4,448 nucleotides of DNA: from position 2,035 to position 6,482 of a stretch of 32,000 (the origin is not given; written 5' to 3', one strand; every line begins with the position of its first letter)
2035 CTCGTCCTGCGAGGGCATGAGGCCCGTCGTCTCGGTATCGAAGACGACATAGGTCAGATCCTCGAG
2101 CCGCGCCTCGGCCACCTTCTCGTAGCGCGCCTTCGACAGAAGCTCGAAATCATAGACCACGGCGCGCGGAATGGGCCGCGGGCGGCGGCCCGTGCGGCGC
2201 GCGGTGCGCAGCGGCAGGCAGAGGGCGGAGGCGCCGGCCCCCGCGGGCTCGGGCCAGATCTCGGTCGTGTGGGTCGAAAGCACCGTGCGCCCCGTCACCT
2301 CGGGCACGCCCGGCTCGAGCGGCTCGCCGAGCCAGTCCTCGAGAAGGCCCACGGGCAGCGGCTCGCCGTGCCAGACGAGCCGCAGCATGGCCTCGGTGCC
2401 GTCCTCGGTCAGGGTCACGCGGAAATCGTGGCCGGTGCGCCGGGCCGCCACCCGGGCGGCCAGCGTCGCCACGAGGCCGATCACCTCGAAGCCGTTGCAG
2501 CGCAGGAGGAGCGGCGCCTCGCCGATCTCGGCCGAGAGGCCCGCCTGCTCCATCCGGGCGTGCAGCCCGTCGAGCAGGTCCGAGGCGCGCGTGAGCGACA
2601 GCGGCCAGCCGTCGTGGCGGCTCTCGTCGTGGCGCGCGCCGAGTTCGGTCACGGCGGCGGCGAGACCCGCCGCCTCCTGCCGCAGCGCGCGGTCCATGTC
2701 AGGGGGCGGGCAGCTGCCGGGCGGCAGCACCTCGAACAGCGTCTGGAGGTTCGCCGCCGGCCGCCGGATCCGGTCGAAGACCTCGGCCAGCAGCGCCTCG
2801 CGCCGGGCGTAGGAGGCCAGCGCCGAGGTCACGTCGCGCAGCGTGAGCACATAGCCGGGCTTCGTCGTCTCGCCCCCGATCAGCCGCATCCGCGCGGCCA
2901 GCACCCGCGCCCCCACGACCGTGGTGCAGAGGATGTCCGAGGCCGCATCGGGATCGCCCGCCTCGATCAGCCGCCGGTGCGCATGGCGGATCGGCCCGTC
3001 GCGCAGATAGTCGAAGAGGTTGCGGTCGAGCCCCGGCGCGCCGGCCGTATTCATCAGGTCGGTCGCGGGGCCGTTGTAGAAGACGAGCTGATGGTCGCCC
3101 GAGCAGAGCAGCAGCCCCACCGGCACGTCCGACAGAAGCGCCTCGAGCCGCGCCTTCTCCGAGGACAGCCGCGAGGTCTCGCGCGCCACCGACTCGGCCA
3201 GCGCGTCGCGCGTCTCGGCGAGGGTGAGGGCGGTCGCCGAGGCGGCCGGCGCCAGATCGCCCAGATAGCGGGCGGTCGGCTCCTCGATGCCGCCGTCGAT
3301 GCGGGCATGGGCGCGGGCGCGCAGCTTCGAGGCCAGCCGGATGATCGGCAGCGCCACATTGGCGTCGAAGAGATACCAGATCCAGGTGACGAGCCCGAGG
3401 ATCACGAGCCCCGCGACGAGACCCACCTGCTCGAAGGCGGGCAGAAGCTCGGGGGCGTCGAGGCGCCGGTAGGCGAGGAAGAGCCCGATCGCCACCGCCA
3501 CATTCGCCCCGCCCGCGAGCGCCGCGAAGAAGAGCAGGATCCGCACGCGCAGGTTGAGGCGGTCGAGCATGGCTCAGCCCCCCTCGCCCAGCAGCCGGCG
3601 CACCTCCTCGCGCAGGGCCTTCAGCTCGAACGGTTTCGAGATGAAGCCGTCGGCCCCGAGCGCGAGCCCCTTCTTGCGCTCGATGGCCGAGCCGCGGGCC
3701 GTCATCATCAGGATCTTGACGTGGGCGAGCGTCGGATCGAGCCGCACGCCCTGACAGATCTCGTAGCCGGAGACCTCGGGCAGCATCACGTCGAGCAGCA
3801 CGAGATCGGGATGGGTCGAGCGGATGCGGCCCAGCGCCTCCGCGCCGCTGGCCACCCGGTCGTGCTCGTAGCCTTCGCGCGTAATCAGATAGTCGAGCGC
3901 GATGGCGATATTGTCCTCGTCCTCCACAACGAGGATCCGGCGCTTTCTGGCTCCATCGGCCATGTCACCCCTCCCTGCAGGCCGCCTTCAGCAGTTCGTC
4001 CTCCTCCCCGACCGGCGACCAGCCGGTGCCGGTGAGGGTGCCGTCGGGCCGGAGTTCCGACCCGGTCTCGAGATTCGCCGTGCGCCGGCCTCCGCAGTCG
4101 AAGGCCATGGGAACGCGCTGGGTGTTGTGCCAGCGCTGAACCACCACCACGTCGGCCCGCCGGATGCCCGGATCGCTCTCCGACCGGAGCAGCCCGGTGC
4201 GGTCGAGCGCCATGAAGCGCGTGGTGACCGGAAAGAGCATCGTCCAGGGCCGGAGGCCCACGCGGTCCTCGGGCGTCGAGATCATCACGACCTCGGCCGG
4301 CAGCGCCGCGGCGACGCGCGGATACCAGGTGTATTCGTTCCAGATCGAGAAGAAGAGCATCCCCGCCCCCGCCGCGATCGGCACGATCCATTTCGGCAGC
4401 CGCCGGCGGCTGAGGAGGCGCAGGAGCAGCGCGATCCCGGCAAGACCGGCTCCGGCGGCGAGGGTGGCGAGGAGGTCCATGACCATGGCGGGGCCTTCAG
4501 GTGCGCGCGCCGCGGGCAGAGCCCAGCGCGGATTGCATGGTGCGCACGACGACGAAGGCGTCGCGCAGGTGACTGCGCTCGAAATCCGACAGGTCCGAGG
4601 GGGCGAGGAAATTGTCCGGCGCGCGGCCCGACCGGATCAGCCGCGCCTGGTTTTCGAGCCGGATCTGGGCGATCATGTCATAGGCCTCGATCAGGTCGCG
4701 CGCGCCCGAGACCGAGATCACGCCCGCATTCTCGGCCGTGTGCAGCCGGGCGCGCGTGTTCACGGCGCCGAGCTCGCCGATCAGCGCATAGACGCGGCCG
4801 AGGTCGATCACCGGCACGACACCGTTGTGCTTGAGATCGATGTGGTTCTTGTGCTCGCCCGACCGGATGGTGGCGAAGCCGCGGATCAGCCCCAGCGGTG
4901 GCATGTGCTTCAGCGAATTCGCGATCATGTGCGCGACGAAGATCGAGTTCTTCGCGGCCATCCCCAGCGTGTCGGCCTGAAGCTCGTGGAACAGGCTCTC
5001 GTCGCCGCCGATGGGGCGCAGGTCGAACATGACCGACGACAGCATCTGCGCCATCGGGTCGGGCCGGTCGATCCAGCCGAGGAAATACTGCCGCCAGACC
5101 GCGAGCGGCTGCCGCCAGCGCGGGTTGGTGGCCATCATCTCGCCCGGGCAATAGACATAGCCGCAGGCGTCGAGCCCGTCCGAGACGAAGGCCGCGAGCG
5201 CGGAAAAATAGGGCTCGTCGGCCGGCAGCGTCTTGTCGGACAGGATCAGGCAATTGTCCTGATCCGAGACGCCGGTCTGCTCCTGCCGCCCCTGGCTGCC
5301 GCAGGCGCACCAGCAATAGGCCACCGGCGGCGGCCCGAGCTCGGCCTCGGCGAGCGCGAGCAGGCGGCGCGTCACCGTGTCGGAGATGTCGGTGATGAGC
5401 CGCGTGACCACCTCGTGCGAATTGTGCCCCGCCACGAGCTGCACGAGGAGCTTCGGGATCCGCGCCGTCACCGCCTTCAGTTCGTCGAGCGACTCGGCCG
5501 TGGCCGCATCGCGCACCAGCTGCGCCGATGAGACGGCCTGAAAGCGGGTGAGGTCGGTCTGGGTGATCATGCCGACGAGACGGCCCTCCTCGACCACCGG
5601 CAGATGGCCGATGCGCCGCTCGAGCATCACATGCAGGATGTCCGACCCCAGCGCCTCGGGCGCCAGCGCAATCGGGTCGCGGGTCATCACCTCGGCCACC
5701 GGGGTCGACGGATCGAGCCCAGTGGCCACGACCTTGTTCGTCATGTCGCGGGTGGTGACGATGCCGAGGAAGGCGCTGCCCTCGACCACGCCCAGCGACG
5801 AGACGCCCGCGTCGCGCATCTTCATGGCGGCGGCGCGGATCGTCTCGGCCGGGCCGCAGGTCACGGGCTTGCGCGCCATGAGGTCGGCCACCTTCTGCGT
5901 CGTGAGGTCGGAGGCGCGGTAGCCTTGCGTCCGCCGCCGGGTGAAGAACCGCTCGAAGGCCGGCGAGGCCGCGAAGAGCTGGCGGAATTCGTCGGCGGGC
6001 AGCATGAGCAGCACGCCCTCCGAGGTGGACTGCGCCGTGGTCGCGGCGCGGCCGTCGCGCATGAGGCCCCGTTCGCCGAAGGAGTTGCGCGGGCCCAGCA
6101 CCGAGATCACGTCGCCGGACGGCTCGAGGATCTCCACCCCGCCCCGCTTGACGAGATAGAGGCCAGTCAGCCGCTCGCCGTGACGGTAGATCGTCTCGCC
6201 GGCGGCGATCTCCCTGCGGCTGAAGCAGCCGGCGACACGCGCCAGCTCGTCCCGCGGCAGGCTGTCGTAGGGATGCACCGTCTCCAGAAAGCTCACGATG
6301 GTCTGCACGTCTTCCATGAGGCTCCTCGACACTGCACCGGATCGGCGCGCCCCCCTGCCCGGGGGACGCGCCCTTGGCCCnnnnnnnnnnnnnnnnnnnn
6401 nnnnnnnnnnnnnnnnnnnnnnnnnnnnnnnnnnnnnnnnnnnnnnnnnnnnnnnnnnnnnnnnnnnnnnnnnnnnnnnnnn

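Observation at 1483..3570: Sensor pseudokinase fused to a DEDDh exonuclease (phospho-acceptor His replaced by Asp; ATP-lid motifs degenerate)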

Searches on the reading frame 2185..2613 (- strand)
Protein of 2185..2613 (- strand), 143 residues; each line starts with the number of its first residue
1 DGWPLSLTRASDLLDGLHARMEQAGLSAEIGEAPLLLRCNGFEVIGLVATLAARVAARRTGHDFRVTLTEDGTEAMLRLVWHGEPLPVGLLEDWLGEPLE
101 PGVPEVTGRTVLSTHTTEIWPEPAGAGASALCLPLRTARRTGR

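Call 31: predict_structure(alignment_id=A4)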
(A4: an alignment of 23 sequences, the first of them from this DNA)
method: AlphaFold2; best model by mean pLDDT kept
length: 143 residues; sequences in the alignment: 23
mean_pLDDT: 91.4   pTM: 0.87
mean pLDDT of the five models: 91.4, 91.1, 90.6, 89.3, 87.7
residues with pLDDT >= 90: 114; 70-90: 21; 50-70: 5; < 50: 3
segments of 3 or more residues with pLDDT < 50: none
pLDDT, mean of each block of 10 residues (from residue 1): 77 96 95 89 96 93 93 93 95 96 92 95 95 87 46
secondary structure, 60 per line:
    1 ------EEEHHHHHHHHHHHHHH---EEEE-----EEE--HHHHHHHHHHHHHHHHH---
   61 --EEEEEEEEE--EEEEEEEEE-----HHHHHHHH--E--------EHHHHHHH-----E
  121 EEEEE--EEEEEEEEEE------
elements in order: E7-9 H10-23 E27-30 E36-38 H41-57 E63-71 E74-82 H88-95 H108-114 E120-125 E128-137

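Call 34: fold_search(model_id=the predicted structure, library=pdb)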
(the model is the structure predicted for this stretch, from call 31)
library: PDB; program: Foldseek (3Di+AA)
matches with E <= 10: 882; with E <= 0.001: 305
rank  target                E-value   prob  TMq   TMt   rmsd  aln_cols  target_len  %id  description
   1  8vc9_A                6.4e-08  1.00  0.66  0.29   5.3       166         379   12  Hybrid response regulator LvrB from Leptospira / phosphorylated REC form (released 2024-12-18)
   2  8vc9_E                9.3e-08  1.00  0.64  0.28   5.4       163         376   10  Hybrid response regulator LvrB from Leptospira / phosphorylated REC form (released 2024-12-18)
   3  4biz_B                9.3e-08  1.00  0.61  0.42   5.1       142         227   17  Crystal structure of CpxAHDC (orthorhombic form 2) (released 2014-04-23)
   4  8vc9_B                9.9e-08  1.00  0.65  0.28   5.3       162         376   12  Hybrid response regulator LvrB from Leptospira / phosphorylated REC form (released 2024-12-18)
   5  8vc9_D                1.1e-07  1.00  0.65  0.28   5.4       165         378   12  Hybrid response regulator LvrB from Leptospira / phosphorylated REC form (released 2024-12-18)
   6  3a0t                  1.2e-07  1.00  0.65  0.62   5.5       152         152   15  Catalytic domain of histidine kinase ThkA (TM1359) in complex with ADP and Mg ion (trigonal) (released 2009-10-20)
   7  8vc9_F                1.2e-07  1.00  0.66  0.29   5.6       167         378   12  Hybrid response regulator LvrB from Leptospira / phosphorylated REC form (released 2024-12-18)
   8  4biz_F                1.3e-07  1.00  0.61  0.42   4.9       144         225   18  Crystal structure of CpxAHDC (orthorhombic form 2) (released 2014-04-23)
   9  9eut_A                1.7e-07  1.00  0.66  0.15   6.5       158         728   20  Cryo-EM structure of the full-length Pseudomonas aeruginosa bacteriophytochrome in its Pr state (released 2024-09-04)
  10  9jfj_A                1.9e-07  1.00  0.68  0.44   5.3       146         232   15  Crystal structure of the cytoplasmic domain of ZraS in ADP-bound form (released 2025-03-26)
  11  4biz_C                1.9e-07  1.00  0.62  0.40   5.6       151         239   17  Crystal structure of CpxAHDC (orthorhombic form 2) (released 2014-04-23)
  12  4biz_A                1.9e-07  1.00  0.59  0.40   5.8       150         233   18  Crystal structure of CpxAHDC (orthorhombic form 2) (released 2014-04-23)
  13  8vc9_C                2.3e-07  1.00  0.66  0.29   5.1       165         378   12  Hybrid response regulator LvrB from Leptospira / phosphorylated REC form (released 2024-12-18)
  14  4biw_B                2.6e-07  1.00  0.56  0.37   6.4       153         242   18  Crystal structure of CpxAHDC (hexagonal form) (released 2014-02-12)
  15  6rh8_A                2.8e-07  1.00  0.66  0.42   5.4       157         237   13  Revisiting pH-gated conformational switch. Complex HK853 mutant H260A -RR468 mutant D53A pH 5.3 (released 2020-02-19)
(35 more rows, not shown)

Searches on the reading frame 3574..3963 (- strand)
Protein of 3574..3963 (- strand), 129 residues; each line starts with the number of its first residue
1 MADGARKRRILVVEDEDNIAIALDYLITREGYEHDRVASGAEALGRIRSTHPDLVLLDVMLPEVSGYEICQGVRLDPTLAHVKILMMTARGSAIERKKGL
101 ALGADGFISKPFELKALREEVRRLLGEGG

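Call 3: search_protein_families(library=pfam, proteins=[window:3574-3963:-], max_evalue=1)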
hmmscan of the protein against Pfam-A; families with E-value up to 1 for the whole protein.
window:3574-3963:- (129 aa): 2 families
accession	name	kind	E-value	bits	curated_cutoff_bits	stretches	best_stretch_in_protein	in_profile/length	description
PF00072.30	Response_reg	-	6.5e-26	91.1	30.2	1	10-121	1-110/111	Response regulator receiver domain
PF23198.2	PDE8A_N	-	0.0013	19.1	29.6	1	9-106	12-110/147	PDE8A-like, N-terminal domain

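Call 4: search_protein_families(library=ncbifam, proteins=[window:3574-3963:-], max_evalue=1)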
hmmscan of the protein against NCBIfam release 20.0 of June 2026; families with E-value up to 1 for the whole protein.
window:3574-3963:- (129 aa): 102 families (the best 25 are shown)
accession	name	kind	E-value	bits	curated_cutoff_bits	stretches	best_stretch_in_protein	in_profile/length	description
NF008296.0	PRK11083.1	equivalog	9.5e-28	97.1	273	1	7-125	3-118/228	two-component system response regulator CreB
TIGR02154.1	PhoB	equivalog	1.2e-27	96.7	296.2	1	7-123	2-118/226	phosphate regulon transcriptional regulator PhoB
NF040689.1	MtrAB_MtrA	equivalog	5.2e-26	91.3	300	1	10-122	1-110/219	MtrAB system response regulator MtrA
NF045944.1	ResRegRpaBCyano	equivalog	6.8e-26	91.1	330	1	11-125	1-112/229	response regulator transcription factor RpaB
NF040534.1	resp_reg_YycF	equivalog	8.8e-26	90.6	340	1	8-121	1-111/231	response regulator YycF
NF053854.1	RespRegPhoBBctds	equivalog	8.5e-25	87.4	270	1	10-125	1-115/225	two-component system response regulator PhoB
NF007135.0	PRK09581.1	equivalog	2.3e-24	86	474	1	9-124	4-119/457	PleD family two-component system response regulator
NF041733.1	resp_reg_CseB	equivalog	8.1e-24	84.3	350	1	9-125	2-115/228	two-component system response regulator CseB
NF007982.1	PRK10710.1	equivalog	1.7e-23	83.4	380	1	4-124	4-121/235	envelope stress response regulator BaeR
NF033117.2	vanR_ACDEGLN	exception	2.6e-23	82.8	350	1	10-114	1-102/226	VanR-ABDEGLN family response regulator transcription factor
NF041734.1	resp_reg_RppA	equivalog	5.8e-22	78.2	250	1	9-124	2-117/229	two-component system response regulator RppA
NF007005.1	PRK09468.1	equivalog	4e-20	72.3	331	1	6-123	2-117/237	osmolarity response regulator transcription factor OmpR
TIGR01387.1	cztR_silR_copR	subfamily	6.6e-20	71.7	279.2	1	10-125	1-114/218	heavy metal response regulator transcription factor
NF012023.0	PRK15479.1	equivalog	3.3e-19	69.3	337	1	9-125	2-116/224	transcriptional regulator TctD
NF008034.0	PRK10766.1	equivalog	3.9e-19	69.1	275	1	8-125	3-117/231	two-component system response regulator TorR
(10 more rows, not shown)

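Call 39: search_protein_families(library=padloc, proteins=[window:3574-3963:-], max_evalue=0.01)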
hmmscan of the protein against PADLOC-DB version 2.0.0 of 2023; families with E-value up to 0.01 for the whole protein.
window:3574-3963:- (129 aa): 2 families
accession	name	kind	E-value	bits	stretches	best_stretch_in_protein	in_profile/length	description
PDLC00405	SduA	-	5.3e-08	30.7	1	6-67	5-66/323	DUF4263 domain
PDLC04725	PDC-M60B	-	1.2e-05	23.1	1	7-68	3-66/158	-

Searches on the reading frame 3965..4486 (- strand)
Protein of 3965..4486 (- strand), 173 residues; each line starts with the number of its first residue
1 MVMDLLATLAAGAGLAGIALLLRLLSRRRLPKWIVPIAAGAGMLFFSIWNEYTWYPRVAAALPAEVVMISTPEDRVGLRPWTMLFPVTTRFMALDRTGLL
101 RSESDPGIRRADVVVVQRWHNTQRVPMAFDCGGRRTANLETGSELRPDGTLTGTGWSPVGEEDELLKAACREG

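Call 3: search_protein_families(library=pfam, proteins=[window:3965-4486:-], max_evalue=1)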
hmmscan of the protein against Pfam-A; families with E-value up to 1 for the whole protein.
window:3965-4486:- (173 aa): 0 families

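Call 4: search_protein_families(library=ncbifam, proteins=[window:3965-4486:-], max_evalue=1)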
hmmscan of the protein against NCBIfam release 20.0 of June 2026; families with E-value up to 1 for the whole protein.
window:3965-4486:- (173 aa): 2 families
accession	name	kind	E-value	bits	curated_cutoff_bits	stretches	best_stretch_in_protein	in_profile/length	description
NF002722.0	PRK02565.1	equivalog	0.14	11.8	57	1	27-45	13-31/48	photosystem II reaction center protein J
NF050032.1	Rv1733c_fam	subfamily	0.17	11.8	80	0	6-33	144-171/180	Rv1733c family protein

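Call 39: search_protein_families(library=padloc, proteins=[window:3965-4486:-], max_evalue=0.01)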
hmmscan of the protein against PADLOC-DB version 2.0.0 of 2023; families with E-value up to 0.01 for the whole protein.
window:3965-4486:- (173 aa): 0 families

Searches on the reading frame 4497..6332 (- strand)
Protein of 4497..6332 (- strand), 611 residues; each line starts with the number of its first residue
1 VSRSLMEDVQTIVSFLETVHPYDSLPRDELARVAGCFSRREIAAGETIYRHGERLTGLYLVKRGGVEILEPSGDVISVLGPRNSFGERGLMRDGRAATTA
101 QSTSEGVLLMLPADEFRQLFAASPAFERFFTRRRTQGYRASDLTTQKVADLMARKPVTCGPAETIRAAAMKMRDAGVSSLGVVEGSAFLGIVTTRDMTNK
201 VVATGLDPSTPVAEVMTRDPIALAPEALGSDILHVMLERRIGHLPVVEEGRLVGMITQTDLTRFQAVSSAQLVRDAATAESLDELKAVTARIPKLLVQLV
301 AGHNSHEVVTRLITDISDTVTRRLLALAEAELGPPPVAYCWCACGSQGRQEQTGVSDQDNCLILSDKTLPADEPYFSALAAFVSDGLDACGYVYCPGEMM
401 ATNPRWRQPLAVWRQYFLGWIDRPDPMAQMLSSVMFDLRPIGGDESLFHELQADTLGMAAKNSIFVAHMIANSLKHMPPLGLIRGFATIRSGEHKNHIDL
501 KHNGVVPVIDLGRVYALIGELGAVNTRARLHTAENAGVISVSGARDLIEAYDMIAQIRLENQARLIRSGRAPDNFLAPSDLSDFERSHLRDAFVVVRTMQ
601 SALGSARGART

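Call 3: search_protein_families(library=pfam, proteins=[window:4497-6332:-], max_evalue=1)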
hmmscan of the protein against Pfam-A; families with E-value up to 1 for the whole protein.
window:4497-6332:- (611 aa): 4 families
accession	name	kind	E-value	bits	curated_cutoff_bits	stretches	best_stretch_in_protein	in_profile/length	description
PF03445.19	DUF294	-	8.8e-49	165.4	21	1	291-426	2-137/138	Putative nucleotidyltransferase DUF294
PF10335.14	DUF294_C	-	1.1e-42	145.6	22.5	1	464-604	2-142/145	Putative nucleotidyltransferase substrate binding domain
PF00571.33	CBS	-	1.3e-25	89.9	24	2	212-264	1-54/57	CBS domain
PF00027.35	cNMP_binding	-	2.4e-17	63.1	27.5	1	40-122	2-88/89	Cyclic nucleotide-binding domain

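Call 4: search_protein_families(library=ncbifam, proteins=[window:4497-6332:-], max_evalue=1)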
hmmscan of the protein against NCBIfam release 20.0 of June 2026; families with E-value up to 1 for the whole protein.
window:4497-6332:- (611 aa): 28 families (the best 25 are shown)
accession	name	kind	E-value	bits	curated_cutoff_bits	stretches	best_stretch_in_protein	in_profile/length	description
TIGR01302.1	IMP_dehydrog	equivalog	1.5e-12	47.2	481.5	1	147-271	81-206/450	IMP dehydrogenase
NF041552.1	TF_PrdR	equivalog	3.2e-10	39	795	1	145-265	5-125/577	sigma-54 dependent transcriptional regulator PrdR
NF053704.1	TransRegCcpNBacil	equivalog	4.7e-09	35.9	260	1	121-264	50-201/208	transcriptional regulator CcpN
NF041163.2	encap_f2b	equivalog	2.9e-08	33.3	400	1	19-151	76-214/450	family 2B encapsulin nanocompartment shell protein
NF011443.0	PRK14869.1-5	equivalog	4.9e-08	31.9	335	2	145-202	68-126/546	putative manganese-dependent inorganic diphosphatase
NF008141.0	PRK10892.1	equivalog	6.8e-08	32.1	505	2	211-263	272-324/328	arabinose-5-phosphate isomerase KdsD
TIGR01186.1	proV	subfamily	9.9e-08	31.5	326.6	1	143-263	239-355/363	betaine/proline/choline family ABC transporter ATP-binding protein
NF041569.1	A-tRNAntase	equivalog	5.5e-07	28.2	1440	1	147-268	310-429/880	A-adding tRNA nucleotidyltransferase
NF002505.0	PRK01862.1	equivalog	1.3e-06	27.4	482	1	132-261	433-566/577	ClcB-like voltage-gated chloride channel protein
TIGR00393.1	kpsF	subfamily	2.2e-06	27.5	203.7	1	146-256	155-267/268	KpsF/GutQ family sugar-phosphate isomerase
TIGR01137.1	cysta_beta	equivalog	2.3e-06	26.6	510.25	1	144-264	336-455/457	cystathionine beta-synthase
NF011447.0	PRK14869.2-3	equivalog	8e-06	24.7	522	2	213-264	71-123/540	putative manganese-dependent inorganic diphosphatase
NF053603.1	HhpR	exception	1e-05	24.9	520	1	208-263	220-276/282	CBS domain-containing high hydrostatic pressure regulator HhpR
NF038279.1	TF_CBS_SpxR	exception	2.6e-05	23.2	600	1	175-325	219-363/427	CBS-HotDog domain-containing transcription factor SpxR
NF006901.0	PRK09392.1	equivalog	3.2e-05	23.4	211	1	41-140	34-136/236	transcriptional activator FtrB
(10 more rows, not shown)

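Call 39: search_protein_families(library=padloc, proteins=[window:4497-6332:-], max_evalue=0.01)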
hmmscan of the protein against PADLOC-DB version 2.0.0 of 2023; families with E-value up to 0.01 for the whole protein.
window:4497-6332:- (611 aa): 3 families
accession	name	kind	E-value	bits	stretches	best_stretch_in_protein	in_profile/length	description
PDLC00734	PycC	-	0.0048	14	1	31-98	27-95/374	Pycsar cyclase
PDLC02371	PycTIR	-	0.0054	14.1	1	35-133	35-133/288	-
PDLC00731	Effector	-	0.0071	13.3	0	38-132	41-135/306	TIR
